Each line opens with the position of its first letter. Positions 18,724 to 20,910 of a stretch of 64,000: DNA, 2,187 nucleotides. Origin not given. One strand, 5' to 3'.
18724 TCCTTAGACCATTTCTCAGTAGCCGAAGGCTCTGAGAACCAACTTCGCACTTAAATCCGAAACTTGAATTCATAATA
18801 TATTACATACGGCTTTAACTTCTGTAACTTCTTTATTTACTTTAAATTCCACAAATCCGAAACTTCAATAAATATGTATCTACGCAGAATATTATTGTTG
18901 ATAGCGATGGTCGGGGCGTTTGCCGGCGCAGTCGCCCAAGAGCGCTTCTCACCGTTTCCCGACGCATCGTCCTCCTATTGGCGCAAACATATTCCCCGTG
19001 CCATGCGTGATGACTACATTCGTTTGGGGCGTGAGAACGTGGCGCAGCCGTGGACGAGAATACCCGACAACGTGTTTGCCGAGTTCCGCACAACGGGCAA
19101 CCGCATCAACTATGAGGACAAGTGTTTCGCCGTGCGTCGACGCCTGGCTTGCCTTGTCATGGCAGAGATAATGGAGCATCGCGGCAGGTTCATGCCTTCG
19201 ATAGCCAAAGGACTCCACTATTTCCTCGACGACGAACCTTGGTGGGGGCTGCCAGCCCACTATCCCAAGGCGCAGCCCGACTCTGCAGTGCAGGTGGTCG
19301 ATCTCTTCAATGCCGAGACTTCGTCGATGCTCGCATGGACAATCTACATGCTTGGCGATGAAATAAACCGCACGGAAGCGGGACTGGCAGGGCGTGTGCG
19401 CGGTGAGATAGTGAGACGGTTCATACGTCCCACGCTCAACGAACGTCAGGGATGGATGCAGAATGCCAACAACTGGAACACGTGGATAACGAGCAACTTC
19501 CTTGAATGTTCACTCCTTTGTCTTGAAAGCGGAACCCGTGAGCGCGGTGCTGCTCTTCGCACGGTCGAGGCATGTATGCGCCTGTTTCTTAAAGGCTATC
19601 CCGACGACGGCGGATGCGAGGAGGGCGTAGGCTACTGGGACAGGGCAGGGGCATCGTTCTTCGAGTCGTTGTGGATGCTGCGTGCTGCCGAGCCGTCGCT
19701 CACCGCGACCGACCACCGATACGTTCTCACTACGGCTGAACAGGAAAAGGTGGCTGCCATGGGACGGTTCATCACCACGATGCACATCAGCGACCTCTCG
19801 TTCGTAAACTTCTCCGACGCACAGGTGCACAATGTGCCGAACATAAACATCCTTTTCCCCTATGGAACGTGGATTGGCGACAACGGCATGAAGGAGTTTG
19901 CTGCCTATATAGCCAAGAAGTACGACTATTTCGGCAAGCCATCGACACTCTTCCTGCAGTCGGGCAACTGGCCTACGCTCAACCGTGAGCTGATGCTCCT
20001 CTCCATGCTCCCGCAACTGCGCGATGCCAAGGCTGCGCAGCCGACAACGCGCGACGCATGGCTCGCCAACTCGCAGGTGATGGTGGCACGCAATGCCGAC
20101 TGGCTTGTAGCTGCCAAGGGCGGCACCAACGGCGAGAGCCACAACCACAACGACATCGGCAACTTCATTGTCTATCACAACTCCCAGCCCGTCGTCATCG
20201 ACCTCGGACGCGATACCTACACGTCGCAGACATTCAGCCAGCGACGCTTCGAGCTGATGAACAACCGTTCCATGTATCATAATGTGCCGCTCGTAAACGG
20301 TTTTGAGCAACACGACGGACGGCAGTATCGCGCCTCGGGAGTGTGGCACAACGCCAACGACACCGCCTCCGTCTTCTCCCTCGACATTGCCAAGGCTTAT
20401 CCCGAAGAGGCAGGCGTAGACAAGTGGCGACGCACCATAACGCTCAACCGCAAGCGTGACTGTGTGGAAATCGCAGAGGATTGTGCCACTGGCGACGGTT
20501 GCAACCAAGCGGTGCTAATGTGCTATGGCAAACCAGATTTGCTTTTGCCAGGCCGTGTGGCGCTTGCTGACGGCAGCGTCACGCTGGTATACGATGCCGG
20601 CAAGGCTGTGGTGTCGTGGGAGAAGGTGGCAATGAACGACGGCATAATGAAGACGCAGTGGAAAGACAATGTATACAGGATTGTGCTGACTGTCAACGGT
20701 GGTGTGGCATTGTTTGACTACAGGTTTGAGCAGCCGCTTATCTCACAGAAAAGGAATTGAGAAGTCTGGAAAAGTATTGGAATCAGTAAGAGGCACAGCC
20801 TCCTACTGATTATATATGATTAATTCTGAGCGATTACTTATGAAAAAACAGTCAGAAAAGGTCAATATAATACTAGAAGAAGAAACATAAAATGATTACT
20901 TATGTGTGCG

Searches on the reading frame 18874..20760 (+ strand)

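Call 66: search_protein_families(library=pfam, proteins=[window:18874-20760:+], max_evalue=0.00001)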
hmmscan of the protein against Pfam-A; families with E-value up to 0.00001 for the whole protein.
window:18874-20760:+ (628 aa): 1 family
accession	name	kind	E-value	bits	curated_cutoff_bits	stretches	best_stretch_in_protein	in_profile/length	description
PF07940.18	Hepar_II_III_C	-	2.3e-09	37.6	24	1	390-532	2-146/237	Heparinase II/III-like, C-terminal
